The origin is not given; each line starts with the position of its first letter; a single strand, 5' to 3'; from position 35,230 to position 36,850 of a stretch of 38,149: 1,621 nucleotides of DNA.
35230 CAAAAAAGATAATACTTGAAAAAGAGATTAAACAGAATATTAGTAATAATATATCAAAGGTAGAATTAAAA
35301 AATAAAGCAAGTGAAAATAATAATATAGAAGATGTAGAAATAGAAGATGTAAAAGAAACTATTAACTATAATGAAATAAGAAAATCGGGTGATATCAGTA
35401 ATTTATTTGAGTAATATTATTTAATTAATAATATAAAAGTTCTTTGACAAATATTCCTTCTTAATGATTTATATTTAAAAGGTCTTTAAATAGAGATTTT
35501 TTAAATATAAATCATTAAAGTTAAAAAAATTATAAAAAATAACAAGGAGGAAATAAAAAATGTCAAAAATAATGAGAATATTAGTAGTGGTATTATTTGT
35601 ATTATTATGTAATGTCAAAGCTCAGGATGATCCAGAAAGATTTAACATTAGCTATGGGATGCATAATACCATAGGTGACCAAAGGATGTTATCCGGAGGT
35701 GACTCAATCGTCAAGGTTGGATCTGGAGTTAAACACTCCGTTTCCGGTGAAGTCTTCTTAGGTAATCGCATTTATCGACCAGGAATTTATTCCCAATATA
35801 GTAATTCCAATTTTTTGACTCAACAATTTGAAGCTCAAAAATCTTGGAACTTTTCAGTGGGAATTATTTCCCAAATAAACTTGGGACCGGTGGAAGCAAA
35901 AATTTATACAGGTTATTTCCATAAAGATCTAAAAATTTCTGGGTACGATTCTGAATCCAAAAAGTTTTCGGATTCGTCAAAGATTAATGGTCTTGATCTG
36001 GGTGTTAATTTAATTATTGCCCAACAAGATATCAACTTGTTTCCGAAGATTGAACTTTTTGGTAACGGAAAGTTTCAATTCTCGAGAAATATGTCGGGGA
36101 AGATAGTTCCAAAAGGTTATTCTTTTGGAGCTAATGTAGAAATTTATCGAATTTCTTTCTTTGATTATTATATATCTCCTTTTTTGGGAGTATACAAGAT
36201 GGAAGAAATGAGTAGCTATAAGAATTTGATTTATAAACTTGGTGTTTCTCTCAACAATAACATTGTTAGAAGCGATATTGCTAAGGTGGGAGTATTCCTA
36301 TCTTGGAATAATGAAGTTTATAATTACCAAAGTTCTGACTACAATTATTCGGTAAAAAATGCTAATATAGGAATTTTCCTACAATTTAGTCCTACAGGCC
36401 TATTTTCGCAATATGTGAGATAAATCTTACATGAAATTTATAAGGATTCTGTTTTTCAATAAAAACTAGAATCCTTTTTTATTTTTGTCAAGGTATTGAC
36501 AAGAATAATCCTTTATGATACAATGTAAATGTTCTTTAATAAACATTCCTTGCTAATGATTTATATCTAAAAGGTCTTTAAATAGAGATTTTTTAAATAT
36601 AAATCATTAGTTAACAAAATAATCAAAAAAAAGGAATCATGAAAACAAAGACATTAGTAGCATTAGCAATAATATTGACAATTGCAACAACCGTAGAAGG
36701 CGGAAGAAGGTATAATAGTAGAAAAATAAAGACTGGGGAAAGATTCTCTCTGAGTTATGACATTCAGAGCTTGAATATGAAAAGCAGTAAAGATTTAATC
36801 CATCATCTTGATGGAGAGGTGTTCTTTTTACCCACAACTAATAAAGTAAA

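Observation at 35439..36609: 79-nt structured leader kept at ~92% identity upstream of two paralogs whose proteins have diverged far more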

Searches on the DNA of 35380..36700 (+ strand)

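Call 63: build_rna_model(alignment_id=A5, structure=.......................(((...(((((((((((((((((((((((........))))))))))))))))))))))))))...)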
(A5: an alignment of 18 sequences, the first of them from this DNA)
Model R1 built from alignment A5 (18 sequences, 89 columns); structure: as given.
model positions 83; base pairs 26; branch points 0; effective number of sequences 1.68; information 0.684 bits per position. Calibrated on 0.2 Mb of random sequence (short: E-values are rough).
structure used (alignment columns):
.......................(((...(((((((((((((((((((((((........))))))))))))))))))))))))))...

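Call 64: search_with_rna_model(model_id=R1, sources=[window, L001, L003, L007, L008, L010, L011, L013, L017, L020, L021, L023, L024, L025, L030, L032, L033, L035, L044, L045, L046, L048, L050, L051, L015, L016, L018, L022, L031, L036, L039, L040, L041, L043], max_evalue=1, make_alignment=true)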
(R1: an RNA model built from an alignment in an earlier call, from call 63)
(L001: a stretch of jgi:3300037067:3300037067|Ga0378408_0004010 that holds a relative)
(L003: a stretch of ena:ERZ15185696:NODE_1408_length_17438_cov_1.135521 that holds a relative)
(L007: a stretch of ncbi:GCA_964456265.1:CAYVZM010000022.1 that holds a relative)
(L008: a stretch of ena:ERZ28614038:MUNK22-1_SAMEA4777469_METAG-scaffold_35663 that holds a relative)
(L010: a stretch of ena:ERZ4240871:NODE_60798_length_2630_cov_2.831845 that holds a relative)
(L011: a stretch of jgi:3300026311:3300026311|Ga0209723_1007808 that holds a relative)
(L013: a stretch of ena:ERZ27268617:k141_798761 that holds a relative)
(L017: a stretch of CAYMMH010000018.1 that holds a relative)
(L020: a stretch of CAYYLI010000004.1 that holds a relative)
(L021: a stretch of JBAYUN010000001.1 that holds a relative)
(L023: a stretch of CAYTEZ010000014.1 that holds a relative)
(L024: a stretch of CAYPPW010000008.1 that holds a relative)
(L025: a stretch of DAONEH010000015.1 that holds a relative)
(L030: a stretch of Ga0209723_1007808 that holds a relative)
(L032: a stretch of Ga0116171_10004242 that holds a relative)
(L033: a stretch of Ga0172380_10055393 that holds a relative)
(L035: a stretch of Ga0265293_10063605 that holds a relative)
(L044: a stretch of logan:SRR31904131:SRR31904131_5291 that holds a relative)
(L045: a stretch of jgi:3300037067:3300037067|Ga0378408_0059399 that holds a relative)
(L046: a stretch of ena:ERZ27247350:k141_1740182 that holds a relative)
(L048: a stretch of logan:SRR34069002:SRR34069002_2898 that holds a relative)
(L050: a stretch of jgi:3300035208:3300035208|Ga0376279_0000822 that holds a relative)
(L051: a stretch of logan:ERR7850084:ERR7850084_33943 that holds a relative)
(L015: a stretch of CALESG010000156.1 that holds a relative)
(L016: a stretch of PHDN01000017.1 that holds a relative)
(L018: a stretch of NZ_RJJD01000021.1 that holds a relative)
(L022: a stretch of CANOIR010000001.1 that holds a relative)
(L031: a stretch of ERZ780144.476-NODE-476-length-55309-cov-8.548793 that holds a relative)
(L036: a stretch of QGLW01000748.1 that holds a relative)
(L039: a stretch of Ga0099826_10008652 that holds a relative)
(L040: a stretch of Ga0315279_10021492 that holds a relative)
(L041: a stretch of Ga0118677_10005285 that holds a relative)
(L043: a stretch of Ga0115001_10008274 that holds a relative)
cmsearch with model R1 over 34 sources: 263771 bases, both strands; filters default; matches with E-value up to 1: 63.
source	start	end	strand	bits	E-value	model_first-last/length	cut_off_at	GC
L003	5967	6049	+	96.8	5e-14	1-83/83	no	0.18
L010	1982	2064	+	96.8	5e-14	1-83/83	no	0.18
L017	1115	1197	+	96.8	5e-14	1-83/83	no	0.18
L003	4887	4969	+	96.4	5.7e-14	1-83/83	no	0.2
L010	905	987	+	96.4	5.7e-14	1-83/83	no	0.2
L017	26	108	+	96.4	5.7e-14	1-83/83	no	0.2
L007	1461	1543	+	95.3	9e-14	1-83/83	no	0.18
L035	1701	1783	-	93.9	1.5e-13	1-83/83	no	0.22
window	35439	35520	+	92.3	3e-13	1-83/83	no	0.18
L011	5880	5961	+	92.3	3e-13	1-83/83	no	0.18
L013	3856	3937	+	92.3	3e-13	1-83/83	no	0.18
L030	1357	1438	-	92.3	3e-13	1-83/83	no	0.18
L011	6972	7054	+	91.7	3.8e-13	1-83/83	no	0.2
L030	264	346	-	91.7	3.8e-13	1-83/83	no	0.2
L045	250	332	+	91.7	3.8e-13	1-83/83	no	0.2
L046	908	990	+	91.7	3.8e-13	1-83/83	no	0.2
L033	281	362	+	90.5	6.2e-13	1-83/83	no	0.2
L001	4880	4961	+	89.7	8.7e-13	1-83/83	no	0.17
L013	4948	5029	+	89.1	1.1e-12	1-83/83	no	0.21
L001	5975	6056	+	89.1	1.1e-12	1-83/83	no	0.18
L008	232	315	+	85.4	5e-12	1-83/83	no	0.17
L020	238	317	-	83.5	1.1e-11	1-83/83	no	0.22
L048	244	322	+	81.3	2.6e-11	1-83/83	no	0.2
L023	840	919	-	80.8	3.1e-11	1-83/83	no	0.22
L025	3677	3753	+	79.6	5.1e-11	1-83/83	no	0.25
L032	11677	11753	+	79.6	5.1e-11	1-83/83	no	0.25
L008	2438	2520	+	76.8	1.6e-10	1-83/83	no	0.22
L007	2521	2592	+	70.2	2.3e-09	1-83/83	no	0.15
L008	1345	1433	+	60.7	1.1e-07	1-83/83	no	0.18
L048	260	338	-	50.5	6.6e-06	1-83/83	no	0.19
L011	6992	7061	-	50.1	7.6e-06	1-83/83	no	0.19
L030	257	326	+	50.1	7.6e-06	1-83/83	no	0.19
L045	270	339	-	50.1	7.6e-06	1-83/83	no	0.19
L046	928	997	-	50.1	7.6e-06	1-83/83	no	0.19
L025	3697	3747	-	49.9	8.5e-06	27-77/83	no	0.22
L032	11697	11747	-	49.9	8.5e-06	27-77/83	no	0.22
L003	4908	4966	-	44.7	7e-05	24-82/83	no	0.17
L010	926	984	-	44.7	7e-05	24-82/83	no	0.17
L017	47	105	-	44.7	7e-05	24-82/83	no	0.17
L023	846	896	+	44.3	8.1e-05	27-77/83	no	0.24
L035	1682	1763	+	43.5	0.00011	1-83/83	no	0.18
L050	3902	3991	+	43.3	0.00012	1-83/83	no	0.27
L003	5988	6046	-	42.7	0.00016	24-82/83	no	0.14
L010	2003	2061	-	42.7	0.00016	24-82/83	no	0.14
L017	1136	1194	-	42.7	0.00016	24-82/83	no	0.14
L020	244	294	+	41.9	0.00021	27-77/83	no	0.25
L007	1482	1540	-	41.7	0.00023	24-82/83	no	0.14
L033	301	381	-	40.9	0.00032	1-83/83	no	0.16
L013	4968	5048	-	40.8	0.00033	1-83/83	no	0.17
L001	4901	4958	-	38.8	0.00074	24-82/83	no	0.14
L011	5900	5961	-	38.7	0.0008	21-83/83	no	0.15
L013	3876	3937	-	38.7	0.0008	21-83/83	no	0.15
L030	1357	1418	+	38.7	0.0008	21-83/83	no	0.15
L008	1372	1429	-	36.8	0.0017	25-79/83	no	0.17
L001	5999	6052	-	36.6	0.0018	25-79/83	no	0.13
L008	2463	2514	-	35.2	0.0032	27-77/83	no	0.17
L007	2534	2589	-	34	0.0051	24-80/83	no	0.14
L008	253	312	-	32.2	0.011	24-82/83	no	0.12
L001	5334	5408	+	21.7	0.76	1-83/83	no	0.25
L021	178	206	+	21.4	0.87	38-66/83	no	0.21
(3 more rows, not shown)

Alignment A6: 63 matches aligned to the model, 109 columns, each read 5' to 3' on its own strand. Consensus structure (alignment columns), stored with it:
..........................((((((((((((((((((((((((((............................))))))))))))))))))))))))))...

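Call 66: search_rna_families(source=window, start=35380, end=36700, threshold=evalue, max_evalue=10)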
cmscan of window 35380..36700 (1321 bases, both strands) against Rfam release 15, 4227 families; matches with E-value up to 10: 15.
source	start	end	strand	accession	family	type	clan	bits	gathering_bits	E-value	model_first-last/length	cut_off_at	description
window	36414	36488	+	RF02366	Yfr19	Gene; sRNA;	-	26.2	70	0.24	1-82/82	no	Cyanobacterial functional RNA 19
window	36444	36585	-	RF02921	RT-14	Gene; sRNA;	-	25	48.1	0.7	1-144/144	no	RT-14 RNA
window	36468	36520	-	RF02982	gltS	Cis-reg;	-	20.4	47.5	5.8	1-105/105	no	gltS RNA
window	36409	36483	-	RF01231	snoR74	Gene; snRNA; snoRNA; HACA-box;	-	19.9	44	3.6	1-134/134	no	Small nucleolar RNA snoR74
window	36026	36141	+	RF02036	IMES-3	Gene;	-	19.8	55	0.46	1-149/149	no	IMES-3 RNA motif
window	35530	35562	+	RF02934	caiA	Gene; sRNA;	-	19.4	55.5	2.8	1-78/78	no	caiA RNA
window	36217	36257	-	RF02991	GP20-a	Cis-reg;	-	18.5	47.2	2.9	42-81/97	no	GP20-a RNA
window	35791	35862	+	RF00153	SNORD62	Gene; snRNA; snoRNA; CD-box;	CL00068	16.9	39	5.6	1-86/86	no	Small nucleolar RNA SNORD62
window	36552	36611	+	RF03616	MIR1888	Gene; miRNA;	-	16.7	72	6.9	12-92/101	no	MIR1888 microRNA precursor family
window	35925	36036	+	RF00402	SNORA25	Gene; snRNA; snoRNA; HACA-box;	-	16.6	85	8.4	1-128/128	no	Small nucleolar RNA SNORA25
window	36552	36611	+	RF04239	mir-4679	Gene; miRNA;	-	16.5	88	7.9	1-75/75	no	mir-4679 microRNA precursor family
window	35464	35515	+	RF04202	MIR5380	Gene; miRNA;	-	16.3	150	6.3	1-137/137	no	MIR5380 microRNA precursor family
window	36331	36375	+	RF01726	SAM-II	Cis-reg; riboswitch;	-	15.6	44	8.3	1-60/60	no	SAM-II riboswitch aptamer (SAM-II long loop)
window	35880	35970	-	RF00742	MIR162_1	Gene; miRNA;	CL00150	14.3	75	8.1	1-112/112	no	MIR162_1 microRNA precursor family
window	36084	36157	+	RF01264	snR83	Gene; snRNA; snoRNA; HACA-box;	CL00023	11.8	75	8.2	52-120/308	no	Small nucleolar RNA snR83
